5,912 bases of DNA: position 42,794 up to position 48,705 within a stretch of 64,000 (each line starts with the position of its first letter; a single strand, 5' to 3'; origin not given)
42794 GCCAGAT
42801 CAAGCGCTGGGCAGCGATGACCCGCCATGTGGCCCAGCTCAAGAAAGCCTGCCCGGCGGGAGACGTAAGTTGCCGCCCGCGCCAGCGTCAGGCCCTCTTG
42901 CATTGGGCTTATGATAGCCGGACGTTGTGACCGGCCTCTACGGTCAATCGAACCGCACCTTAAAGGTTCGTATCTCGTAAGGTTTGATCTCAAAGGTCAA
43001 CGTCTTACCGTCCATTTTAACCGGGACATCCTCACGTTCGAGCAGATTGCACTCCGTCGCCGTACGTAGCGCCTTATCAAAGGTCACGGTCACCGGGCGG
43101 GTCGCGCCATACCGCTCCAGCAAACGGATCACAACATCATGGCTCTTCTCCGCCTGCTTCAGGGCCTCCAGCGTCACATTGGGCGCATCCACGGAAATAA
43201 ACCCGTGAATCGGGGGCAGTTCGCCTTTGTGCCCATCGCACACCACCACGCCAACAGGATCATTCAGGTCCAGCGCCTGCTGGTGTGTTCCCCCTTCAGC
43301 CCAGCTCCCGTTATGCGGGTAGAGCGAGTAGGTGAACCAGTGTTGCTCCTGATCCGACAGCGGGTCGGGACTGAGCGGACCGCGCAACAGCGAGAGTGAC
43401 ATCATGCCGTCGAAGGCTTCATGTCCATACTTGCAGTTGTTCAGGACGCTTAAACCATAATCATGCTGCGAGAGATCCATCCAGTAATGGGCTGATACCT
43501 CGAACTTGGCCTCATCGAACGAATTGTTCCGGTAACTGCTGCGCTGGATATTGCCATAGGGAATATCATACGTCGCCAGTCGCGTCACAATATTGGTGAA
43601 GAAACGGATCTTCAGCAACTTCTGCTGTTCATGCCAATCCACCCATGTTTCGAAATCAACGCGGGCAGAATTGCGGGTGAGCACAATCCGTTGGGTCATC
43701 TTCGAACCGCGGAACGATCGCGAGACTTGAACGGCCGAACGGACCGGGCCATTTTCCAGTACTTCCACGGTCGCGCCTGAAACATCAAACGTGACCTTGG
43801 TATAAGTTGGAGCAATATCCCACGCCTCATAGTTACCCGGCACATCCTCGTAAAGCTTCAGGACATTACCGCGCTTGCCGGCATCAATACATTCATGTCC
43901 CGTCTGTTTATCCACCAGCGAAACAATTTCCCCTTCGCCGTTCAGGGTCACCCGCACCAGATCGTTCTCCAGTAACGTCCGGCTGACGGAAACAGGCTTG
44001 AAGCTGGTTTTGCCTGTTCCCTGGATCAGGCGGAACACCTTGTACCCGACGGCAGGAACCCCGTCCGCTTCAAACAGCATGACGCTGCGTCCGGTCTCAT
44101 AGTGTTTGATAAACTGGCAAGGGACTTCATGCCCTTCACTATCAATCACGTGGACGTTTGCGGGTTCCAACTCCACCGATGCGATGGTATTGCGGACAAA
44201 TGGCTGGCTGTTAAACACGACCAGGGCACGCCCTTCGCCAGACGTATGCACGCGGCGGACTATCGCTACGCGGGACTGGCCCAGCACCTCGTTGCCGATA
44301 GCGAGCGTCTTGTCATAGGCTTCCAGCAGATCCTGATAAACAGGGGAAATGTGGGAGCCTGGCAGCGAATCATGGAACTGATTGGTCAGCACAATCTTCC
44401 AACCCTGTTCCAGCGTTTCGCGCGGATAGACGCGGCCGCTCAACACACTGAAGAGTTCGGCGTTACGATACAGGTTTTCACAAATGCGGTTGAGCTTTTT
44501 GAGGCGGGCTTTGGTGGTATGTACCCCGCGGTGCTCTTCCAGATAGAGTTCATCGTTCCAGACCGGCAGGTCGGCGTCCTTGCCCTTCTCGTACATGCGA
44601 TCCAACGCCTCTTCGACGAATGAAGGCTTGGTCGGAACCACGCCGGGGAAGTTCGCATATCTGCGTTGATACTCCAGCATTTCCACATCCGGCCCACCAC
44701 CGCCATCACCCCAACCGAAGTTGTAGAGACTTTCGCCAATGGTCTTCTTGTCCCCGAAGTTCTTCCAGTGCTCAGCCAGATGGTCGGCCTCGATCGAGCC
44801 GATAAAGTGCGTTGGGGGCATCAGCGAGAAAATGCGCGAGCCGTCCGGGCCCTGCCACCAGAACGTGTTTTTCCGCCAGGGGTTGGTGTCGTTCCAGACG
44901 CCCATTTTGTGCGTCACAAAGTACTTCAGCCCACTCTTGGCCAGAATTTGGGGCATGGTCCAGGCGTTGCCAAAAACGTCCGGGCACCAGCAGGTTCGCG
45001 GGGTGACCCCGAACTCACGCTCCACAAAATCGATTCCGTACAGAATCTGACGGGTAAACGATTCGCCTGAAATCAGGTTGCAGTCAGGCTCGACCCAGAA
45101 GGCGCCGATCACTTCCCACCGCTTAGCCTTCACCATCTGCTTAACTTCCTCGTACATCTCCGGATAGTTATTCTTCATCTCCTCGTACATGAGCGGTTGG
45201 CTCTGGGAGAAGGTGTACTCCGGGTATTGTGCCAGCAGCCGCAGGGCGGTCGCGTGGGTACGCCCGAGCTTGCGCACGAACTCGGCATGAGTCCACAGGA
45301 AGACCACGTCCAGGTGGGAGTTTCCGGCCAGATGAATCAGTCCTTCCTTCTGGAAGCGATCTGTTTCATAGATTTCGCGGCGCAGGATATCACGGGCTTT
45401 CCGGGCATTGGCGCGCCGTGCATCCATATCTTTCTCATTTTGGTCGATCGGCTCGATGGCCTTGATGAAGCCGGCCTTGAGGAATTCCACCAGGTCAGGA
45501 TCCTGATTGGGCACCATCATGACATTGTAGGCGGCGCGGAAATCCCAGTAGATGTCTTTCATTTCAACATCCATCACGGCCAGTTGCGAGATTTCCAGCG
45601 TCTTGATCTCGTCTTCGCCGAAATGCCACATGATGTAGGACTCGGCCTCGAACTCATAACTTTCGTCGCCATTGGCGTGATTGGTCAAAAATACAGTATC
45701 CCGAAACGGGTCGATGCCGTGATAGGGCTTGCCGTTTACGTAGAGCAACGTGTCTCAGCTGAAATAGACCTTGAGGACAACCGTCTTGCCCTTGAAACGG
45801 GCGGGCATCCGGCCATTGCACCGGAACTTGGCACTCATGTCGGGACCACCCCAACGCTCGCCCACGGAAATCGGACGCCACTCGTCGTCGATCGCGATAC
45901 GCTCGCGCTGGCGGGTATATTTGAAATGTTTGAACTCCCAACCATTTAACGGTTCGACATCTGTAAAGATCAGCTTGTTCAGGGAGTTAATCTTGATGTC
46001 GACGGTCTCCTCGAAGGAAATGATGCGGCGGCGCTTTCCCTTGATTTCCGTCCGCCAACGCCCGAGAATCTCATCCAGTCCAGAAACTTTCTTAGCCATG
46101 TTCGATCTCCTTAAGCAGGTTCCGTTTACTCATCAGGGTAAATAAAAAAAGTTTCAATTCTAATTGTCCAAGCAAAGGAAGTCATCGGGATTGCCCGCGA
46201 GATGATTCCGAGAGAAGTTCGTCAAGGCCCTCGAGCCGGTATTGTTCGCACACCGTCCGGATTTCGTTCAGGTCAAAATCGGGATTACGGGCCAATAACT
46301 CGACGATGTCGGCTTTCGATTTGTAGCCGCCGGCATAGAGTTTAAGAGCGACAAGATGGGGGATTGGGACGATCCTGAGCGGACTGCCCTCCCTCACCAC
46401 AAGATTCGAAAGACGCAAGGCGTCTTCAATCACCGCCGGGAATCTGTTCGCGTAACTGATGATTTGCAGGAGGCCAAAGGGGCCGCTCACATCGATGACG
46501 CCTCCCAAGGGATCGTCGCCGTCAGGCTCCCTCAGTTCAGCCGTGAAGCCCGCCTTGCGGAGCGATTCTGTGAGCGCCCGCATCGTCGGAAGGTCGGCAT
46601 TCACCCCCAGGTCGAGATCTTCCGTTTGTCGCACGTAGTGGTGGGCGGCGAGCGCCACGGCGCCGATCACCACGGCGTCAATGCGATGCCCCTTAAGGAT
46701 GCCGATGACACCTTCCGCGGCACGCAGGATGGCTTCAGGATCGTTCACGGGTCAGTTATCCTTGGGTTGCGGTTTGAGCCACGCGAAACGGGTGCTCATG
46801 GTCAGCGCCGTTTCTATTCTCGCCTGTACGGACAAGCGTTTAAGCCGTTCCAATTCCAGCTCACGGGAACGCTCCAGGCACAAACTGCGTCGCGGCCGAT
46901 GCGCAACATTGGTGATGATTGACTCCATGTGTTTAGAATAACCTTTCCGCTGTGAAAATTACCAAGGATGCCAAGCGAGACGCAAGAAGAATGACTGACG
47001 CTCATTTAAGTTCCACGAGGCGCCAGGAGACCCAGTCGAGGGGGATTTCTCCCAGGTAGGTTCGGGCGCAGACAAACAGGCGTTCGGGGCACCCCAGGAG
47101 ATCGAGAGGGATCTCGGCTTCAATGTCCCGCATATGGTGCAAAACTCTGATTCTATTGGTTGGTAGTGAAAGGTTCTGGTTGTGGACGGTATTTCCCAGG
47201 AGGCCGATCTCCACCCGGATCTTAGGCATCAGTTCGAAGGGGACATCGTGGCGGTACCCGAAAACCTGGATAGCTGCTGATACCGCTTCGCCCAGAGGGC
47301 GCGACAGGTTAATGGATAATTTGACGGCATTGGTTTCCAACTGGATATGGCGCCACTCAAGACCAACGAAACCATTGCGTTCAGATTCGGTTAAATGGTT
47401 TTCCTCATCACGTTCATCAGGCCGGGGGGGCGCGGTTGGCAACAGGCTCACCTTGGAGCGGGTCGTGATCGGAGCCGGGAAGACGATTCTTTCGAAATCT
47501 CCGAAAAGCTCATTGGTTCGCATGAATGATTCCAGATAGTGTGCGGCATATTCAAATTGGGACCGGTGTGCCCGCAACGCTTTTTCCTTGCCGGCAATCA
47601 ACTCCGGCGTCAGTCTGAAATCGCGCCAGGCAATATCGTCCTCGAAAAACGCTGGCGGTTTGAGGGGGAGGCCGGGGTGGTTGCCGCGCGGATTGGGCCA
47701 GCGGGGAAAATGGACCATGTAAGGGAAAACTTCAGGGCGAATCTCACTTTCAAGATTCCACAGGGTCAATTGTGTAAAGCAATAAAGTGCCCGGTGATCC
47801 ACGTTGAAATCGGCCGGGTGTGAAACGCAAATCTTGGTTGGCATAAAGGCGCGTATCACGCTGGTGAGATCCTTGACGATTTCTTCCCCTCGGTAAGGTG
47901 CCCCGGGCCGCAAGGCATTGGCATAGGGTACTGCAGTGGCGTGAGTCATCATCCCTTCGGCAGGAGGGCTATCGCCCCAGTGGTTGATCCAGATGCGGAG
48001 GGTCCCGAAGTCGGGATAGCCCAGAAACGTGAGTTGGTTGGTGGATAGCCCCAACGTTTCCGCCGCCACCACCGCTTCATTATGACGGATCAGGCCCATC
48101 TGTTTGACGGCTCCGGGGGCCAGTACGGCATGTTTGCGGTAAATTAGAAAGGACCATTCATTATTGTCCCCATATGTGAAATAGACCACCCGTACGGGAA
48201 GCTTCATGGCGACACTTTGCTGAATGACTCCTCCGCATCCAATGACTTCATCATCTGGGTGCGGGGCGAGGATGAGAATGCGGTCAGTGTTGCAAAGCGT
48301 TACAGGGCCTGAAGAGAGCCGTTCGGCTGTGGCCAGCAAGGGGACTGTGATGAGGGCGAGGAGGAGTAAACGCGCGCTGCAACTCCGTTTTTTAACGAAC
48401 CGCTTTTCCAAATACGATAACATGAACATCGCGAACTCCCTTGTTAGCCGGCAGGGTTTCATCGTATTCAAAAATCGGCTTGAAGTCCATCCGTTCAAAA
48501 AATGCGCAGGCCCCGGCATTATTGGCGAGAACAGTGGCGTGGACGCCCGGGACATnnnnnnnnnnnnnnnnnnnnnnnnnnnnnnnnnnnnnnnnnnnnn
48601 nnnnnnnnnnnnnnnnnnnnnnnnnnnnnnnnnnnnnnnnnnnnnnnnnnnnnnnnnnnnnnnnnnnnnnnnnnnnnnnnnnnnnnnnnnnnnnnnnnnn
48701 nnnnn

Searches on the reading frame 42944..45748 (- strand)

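Call 18: search_protein_families(library=pfam, proteins=[window:42944-45748:-], max_evalue=0.001)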
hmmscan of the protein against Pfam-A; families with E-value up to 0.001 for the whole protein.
window:42944-45748:- (934 aa): 5 families
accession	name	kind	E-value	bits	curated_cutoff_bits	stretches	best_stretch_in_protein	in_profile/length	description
PF01074.27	Glyco_hydro_38N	-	3.5e-72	243.5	25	1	138-398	2-270/270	Glycosyl hydrolases family 38 N-terminal domain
PF07748.19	Glyco_hydro_38C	-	1.5e-59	202.2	25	1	593-796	1-205/206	Glycosyl hydrolases family 38 C-terminal domain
PF09261.16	Alpha-mann_mid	-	2e-22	79.5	31.1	1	405-491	2-91/96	Alpha mannosidase middle domain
PF17677.7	Glyco_hydro38C2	-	3.1e-18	66.1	22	1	857-929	1-72/72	Glycosyl hydrolases family 38 C-terminal beta sandwich domain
PF03065.20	Glyco_hydro_57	-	2e-08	34.4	21.2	1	157-281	40-173/291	Glycosyl hydrolase family 57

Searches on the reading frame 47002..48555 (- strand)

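Call 18: search_protein_families(library=pfam, proteins=[window:47002-48555:-], max_evalue=0.001)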
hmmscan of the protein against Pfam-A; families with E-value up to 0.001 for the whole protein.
window:47002-48555:- (517 aa): 1 family
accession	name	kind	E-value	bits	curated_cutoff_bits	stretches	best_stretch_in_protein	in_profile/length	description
PF02585.22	PIG-L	-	5.2e-20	72.7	28.2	1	94-260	1-124/129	GlcNAc-PI de-N-acetylase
